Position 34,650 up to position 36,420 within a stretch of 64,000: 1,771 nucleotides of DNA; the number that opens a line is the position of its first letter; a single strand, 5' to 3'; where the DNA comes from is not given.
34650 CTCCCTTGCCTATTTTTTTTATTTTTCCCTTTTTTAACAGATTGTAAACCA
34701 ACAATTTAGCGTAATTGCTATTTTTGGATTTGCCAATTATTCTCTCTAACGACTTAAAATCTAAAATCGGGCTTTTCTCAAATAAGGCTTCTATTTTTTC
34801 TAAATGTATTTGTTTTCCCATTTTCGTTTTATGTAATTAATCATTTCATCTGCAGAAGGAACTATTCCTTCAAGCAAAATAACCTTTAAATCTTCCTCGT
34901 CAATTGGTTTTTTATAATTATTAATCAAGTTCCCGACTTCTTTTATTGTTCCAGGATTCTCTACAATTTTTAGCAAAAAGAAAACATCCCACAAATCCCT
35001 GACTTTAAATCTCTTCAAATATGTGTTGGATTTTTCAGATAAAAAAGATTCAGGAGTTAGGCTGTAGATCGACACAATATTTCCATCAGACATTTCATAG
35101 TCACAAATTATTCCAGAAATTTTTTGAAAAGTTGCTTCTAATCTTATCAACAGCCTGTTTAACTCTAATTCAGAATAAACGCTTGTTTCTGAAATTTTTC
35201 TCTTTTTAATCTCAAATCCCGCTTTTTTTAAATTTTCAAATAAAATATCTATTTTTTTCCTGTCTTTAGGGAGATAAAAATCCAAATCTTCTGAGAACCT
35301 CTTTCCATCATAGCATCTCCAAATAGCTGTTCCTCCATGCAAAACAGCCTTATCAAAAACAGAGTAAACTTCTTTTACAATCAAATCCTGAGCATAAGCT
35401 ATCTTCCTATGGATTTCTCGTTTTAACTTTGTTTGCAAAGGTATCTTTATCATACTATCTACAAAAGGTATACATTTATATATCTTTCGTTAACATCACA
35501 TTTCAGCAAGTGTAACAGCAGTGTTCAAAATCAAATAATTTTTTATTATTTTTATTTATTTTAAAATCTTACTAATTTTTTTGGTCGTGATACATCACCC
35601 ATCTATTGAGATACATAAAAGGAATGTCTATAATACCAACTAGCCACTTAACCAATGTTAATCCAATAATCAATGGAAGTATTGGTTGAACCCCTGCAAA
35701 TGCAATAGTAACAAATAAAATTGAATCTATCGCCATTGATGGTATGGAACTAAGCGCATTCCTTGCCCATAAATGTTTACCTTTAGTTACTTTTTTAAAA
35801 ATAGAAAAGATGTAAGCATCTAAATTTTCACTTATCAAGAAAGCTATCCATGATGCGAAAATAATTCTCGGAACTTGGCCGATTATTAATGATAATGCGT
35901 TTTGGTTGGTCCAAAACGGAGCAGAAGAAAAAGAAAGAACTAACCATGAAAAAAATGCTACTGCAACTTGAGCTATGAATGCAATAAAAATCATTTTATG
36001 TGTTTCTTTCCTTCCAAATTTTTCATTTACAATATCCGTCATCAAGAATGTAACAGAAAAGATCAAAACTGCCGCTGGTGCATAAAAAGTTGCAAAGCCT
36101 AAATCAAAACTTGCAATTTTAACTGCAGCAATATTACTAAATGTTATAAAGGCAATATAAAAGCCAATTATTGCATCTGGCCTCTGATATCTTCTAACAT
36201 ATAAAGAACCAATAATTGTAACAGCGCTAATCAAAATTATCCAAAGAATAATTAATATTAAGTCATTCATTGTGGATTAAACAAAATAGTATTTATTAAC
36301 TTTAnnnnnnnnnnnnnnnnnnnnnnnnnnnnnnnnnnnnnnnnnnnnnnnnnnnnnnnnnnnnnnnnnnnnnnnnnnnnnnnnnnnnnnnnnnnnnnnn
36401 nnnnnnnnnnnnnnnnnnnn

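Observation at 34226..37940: Direct repeats derived from the SIMPL 3' end bracket the AbiE-like TA module and a 2.4 kb transporter/MTase/SIMPL module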

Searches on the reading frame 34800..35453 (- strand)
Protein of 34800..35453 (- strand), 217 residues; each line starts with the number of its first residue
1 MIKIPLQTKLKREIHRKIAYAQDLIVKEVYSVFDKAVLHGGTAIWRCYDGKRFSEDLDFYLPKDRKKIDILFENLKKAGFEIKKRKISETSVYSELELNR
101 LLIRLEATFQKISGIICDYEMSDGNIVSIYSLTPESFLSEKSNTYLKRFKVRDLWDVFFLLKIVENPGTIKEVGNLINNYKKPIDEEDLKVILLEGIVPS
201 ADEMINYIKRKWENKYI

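Call 8: search_protein_families(library=pfam, proteins=[window:34800-35453:-], max_evalue=0.01)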
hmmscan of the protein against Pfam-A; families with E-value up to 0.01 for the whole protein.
window:34800-35453:- (217 aa): 1 family
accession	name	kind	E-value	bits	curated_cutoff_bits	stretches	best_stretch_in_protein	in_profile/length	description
PF08843.17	AbiEii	-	1.6e-12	48.4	22.5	1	33-179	12-184/238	Nucleotidyl transferase AbiEii toxin, Type IV TA system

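Call 36: find_homologous_proteins(query=window:34800-35453:-, max_evalue=1e-10)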
Query window:34800-35453:- (217 aa): 986 proteins with E <= 1e-10 among 1321 candidates; the best 120 are listed.
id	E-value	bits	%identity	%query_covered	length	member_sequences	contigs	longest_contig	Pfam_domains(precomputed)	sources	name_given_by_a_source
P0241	3.3e-137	473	100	100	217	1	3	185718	PF08843.18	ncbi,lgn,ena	ncbi:MAG: nucleotidyl transferase AbiEii/AbiGii toxin family protein [Nanoarchaeota archaeon]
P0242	6.1e-125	433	89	100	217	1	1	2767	PF08843.18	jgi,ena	-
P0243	5.0e-124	430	88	100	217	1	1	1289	PF08843.18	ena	-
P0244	3.3e-122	424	87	100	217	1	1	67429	PF08843.18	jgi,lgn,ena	-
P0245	4.9e-122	423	87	100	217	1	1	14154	PF08843.18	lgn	-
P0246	2.8e-121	421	87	100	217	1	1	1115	PF08843.18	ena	-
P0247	4.6e-121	420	86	100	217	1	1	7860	PF08843.18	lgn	-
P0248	5.0e-121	420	86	100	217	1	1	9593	PF08843.18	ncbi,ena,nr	ncbi:MAG: nucleotidyl transferase AbiEii/AbiGii toxin family protein [Nanoarchaeota archaeon]|nr:nuc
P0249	5.2e-121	420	86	100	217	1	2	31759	PF08843.18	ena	-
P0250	6.0e-121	420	87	100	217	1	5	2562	PF08843.18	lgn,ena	-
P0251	6.8e-121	420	85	100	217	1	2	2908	PF08843.18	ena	-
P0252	7.5e-121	420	88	100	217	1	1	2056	PF08843.18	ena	-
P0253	7.7e-121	420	88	100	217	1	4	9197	PF08843.18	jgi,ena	-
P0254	1.8e-120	418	86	100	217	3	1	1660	PF08843.18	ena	-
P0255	2.0e-120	418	88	97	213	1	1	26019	PF08843.18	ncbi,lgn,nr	ncbi:MAG: nucleotidyl transferase AbiEii/AbiGii toxin family protein [Nanoarchaeota archaeon]|nr:nuc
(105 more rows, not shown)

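Call 37: find_encoding_contigs(protein=P0244, flank=6000, max_places=3)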
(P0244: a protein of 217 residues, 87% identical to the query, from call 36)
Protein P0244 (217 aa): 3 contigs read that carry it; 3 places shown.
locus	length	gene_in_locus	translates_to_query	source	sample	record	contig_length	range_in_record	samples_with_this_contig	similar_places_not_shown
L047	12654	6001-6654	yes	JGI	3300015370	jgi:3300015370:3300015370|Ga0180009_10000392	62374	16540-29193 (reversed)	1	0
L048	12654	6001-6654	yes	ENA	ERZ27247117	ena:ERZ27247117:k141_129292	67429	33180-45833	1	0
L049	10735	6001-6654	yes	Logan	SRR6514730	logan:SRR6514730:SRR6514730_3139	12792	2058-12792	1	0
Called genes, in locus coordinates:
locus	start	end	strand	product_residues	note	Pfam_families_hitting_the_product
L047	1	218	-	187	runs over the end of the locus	-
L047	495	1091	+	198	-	PF02769:AIRS_C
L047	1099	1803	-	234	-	PF00106:adh_short (faint), PF01073:3Beta_HSD, PF01370:Epimerase, PF04321:RmlD_sub_bind, PF13460:NAD_binding_10 (weak), PF16363:GDP_Man_Dehyd (faint), PF07993:NAD_binding_4, PF02719:Polysacc_synt_2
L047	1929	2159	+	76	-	-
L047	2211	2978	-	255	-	PF00753:Lactamase_B, PF23023:Anti-Pycsar_Apyc1, PF12706:Lactamase_B_2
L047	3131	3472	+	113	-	PF04313:HSDR_N (weak)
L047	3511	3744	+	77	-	-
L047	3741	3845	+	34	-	-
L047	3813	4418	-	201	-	-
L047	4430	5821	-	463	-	PF09471:Peptidase_M64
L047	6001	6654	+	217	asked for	PF08843:AbiEii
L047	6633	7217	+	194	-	-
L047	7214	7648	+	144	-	PF00565:SNase (weak)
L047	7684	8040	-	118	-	-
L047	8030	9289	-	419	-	PF01637:ATPase_2 (faint), PF13173:AAA_14, PF13635:DUF4143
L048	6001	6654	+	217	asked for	PF08843:AbiEii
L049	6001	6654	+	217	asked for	PF08843:AbiEii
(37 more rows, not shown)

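Call 38: find_encoding_contigs(protein=P0255, flank=6000, max_places=3)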
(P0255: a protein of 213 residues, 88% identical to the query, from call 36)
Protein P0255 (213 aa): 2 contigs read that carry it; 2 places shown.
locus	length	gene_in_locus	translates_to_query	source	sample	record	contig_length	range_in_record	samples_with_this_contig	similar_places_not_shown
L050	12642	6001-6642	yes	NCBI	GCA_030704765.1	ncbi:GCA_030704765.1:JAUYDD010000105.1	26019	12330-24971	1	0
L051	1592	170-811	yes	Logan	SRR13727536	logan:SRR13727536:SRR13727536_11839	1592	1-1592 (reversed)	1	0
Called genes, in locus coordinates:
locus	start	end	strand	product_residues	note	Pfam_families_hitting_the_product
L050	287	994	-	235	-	PF19502:DUF6036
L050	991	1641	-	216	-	-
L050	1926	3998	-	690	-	PF04545:Sigma70_r4 (faint)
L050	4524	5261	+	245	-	-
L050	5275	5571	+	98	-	-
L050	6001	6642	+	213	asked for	PF08843:AbiEii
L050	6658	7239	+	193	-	-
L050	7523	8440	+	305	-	-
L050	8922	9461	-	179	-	PF03412:Peptidase_C39 (faint)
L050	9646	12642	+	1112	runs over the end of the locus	-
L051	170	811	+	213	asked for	PF08843:AbiEii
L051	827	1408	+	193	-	-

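Call 39: find_encoding_contigs(protein=P0249, flank=6000, max_places=3)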
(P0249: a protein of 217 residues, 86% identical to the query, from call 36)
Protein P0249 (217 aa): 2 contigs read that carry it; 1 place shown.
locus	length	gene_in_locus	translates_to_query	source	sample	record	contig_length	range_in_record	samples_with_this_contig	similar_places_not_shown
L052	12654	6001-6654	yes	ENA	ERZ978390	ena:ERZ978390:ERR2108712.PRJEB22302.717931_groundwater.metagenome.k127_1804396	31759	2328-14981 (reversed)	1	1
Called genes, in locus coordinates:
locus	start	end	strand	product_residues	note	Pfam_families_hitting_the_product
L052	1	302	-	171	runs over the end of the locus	-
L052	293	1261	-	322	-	-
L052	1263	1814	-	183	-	-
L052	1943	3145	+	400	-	-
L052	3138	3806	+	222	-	PF00483:NTP_transferase (weak), PF12804:NTP_transf_3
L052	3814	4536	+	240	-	-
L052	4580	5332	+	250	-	-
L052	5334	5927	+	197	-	PF00300:His_Phos_1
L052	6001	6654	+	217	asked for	PF08843:AbiEii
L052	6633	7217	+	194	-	-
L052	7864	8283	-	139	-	PF13470:PIN_3, PF01850:PIN, PF16289:PIN_12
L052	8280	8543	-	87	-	PF04014:MazE_antitoxin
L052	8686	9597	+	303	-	PF02655:ATP-grasp_3 (faint), PF08443:RimK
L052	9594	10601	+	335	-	-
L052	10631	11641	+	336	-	PF01408:GFO_IDH_MocA, PF03447:NAD_binding_3, PF02894:GFO_IDH_MocA_C, PF22725:GFO_IDH_MocA_C3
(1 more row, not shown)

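Call 42: find_encoding_contigs(protein=P0242, flank=6000, max_places=4)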
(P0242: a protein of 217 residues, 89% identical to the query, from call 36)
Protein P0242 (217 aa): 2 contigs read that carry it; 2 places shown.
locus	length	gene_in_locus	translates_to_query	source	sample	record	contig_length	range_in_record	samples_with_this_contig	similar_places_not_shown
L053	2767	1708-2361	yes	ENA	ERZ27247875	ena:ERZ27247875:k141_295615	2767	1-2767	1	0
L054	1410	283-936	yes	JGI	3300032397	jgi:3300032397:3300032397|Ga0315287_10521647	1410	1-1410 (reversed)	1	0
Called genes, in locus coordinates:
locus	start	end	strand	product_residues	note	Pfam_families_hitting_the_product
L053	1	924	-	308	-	?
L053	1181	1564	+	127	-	-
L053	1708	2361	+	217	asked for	PF08843:AbiEii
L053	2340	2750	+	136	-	-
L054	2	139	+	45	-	?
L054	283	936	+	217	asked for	PF08843:AbiEii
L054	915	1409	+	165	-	?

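Call 43: find_encoding_contigs(protein=P0253, flank=6000, max_places=4)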
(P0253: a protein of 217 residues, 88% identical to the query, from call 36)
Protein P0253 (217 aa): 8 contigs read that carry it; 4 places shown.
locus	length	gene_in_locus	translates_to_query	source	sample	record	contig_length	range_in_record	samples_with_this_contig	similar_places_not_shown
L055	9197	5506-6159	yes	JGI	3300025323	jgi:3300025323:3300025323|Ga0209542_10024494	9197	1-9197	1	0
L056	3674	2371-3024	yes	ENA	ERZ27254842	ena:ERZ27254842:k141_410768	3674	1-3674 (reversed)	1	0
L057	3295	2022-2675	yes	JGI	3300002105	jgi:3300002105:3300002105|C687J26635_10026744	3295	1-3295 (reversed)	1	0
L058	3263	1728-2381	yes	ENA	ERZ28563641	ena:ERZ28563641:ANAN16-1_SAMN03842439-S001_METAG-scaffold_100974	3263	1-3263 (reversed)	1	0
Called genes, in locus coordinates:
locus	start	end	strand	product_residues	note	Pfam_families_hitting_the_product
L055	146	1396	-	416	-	PF13229:Beta_helix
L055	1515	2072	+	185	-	PF01121:CoaE (faint), PF13238:AAA_18, PF13207:AAA_17 (weak)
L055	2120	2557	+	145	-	PF00164:Ribosom_S12_S23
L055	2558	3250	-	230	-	-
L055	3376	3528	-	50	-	PF23477:zf_Tbcl_2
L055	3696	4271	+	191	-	PF00177:Ribosomal_S7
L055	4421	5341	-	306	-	PF02729:OTCace_N, PF00185:OTCace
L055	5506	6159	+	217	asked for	PF08843:AbiEii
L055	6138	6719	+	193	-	-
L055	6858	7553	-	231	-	PF00106:adh_short, PF08659:KR, PF13561:adh_short_C2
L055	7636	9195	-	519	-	?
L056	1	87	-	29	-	?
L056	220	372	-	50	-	PF23477:zf_Tbcl_2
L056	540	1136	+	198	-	PF00177:Ribosomal_S7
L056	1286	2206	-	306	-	PF02729:OTCace_N, PF00185:OTCace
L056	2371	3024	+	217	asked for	PF08843:AbiEii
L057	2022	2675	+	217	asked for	PF08843:AbiEii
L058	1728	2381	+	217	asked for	PF08843:AbiEii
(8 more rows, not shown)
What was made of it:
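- Tried and rejected: Five look-ups of the closest AbiEii homologues gave unrelated contexts (calls 37-39, 42, 43).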

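Call 54: find_related_loci(query=window:34800-35453:-, collection=viral_contigs, flank=6000)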
Query window:34800-35453:- (217 aa) in viral_contigs; peptide patterns used: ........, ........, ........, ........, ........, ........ (x = any residue, [..] = any of these).
8 stretches matched a pattern, but none encodes a relative of the query by tblastn (E <= 1e-3).
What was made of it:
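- Tried and rejected: There was no relative in viral contigs (call 54).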

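Call 57: search_protein_families(library=ncbifam, proteins=[window:34800-35453:-], max_evalue=0.001)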
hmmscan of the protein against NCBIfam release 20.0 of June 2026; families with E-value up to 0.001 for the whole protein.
window:34800-35453:- (217 aa): 0 families

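Call 58: search_protein_families(library=padloc, proteins=[window:34800-35453:-], max_evalue=0.001)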
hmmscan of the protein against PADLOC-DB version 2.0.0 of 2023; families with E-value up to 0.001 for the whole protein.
window:34800-35453:- (217 aa): 17 families
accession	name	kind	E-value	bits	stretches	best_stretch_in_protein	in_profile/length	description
PDLC02323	AbiEii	-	5.8e-17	60.1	2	19-92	22-95/248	AbiEii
PDLC02307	AbiEii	-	4.6e-16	57.3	1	23-191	10-172/219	AbiEii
PDLC02304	AbiEii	-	1.7e-11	42.5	1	31-86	36-91/260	AbiEii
PDLC02330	AbiEii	-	3.5e-11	41.3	1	31-193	22-191/219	AbiEii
PDLC02313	AbiEii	-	7.1e-11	40.1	1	32-164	40-192/254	AbiEii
PDLC02296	AbiEii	-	9.1e-11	39.4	1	31-67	41-77/282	AbiEii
PDLC02328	AbiEii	-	1e-10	39.9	1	26-165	5-146/203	AbiEii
PDLC02303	AbiEii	-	2.2e-08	31.8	1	122-162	143-183/249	AbiEii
PDLC02293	AbiEii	-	3.8e-08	31.2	1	28-70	34-76/270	AbiEii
PDLC02292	AbiEii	-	1.8e-07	29.3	1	24-82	36-94/283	AbiEii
PDLC02317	AbiEii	-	2.1e-07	28.2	1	32-72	40-80/396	AbiEii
PDLC02318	AbiEii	-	2.4e-07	28.4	1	25-71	29-79/280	AbiEii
PDLC02321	AbiEii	-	5.5e-07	27.6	1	24-89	30-93/296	AbiEii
PDLC02294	AbiEii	-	1.4e-05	23.1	1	32-180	35-203/260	AbiEii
PDLC02324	AbiEii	-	1.5e-05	22.9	1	28-77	16-67/231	AbiEii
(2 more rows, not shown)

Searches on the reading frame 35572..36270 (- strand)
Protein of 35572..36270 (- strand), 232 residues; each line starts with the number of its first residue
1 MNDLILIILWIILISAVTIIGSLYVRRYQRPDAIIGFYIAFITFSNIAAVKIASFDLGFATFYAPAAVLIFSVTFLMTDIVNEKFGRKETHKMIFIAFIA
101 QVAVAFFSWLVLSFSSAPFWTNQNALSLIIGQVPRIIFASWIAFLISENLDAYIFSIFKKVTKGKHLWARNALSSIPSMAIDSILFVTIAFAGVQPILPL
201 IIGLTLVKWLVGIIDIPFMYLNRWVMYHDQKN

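Call 8: search_protein_families(library=pfam, proteins=[window:35572-36270:-], max_evalue=0.01)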
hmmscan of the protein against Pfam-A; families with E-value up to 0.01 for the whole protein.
window:35572-36270:- (232 aa): 2 families
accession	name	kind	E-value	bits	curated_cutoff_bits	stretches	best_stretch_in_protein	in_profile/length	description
PF02592.20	Vut_1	-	1.8e-45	155.4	27.2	1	65-221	1-151/152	Putative vitamin uptake transporter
PF20973.2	VUPS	-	0.0043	17.1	27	1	33-213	17-196/206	Vitamin uptake-like sensor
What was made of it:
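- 35572..36270 (-): Vut_1/DUF165 queuosine-precursor transporter gene. Pfam Vut_1 1.8e-45 (call 8).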

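Call 57: search_protein_families(library=ncbifam, proteins=[window:35572-36270:-], max_evalue=0.001)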
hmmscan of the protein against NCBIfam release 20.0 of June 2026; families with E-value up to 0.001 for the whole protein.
window:35572-36270:- (232 aa): 2 families
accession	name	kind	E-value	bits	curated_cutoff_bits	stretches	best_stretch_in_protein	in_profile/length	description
TIGR00697.1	TIGR00697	equivalog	1.4e-36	126.2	50.95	1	36-226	8-198/201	queuosine precursor transporter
NF008406.0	PRK11212.1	equivalog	1.7e-10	40.9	252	1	34-191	16-163/221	7-cyano-7-deazaguanine/7-aminomethyl-7-deazaguanine transporter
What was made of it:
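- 35572..36270 (-): TIGR00697 scores 126 bits, above its cut-off (call 57).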
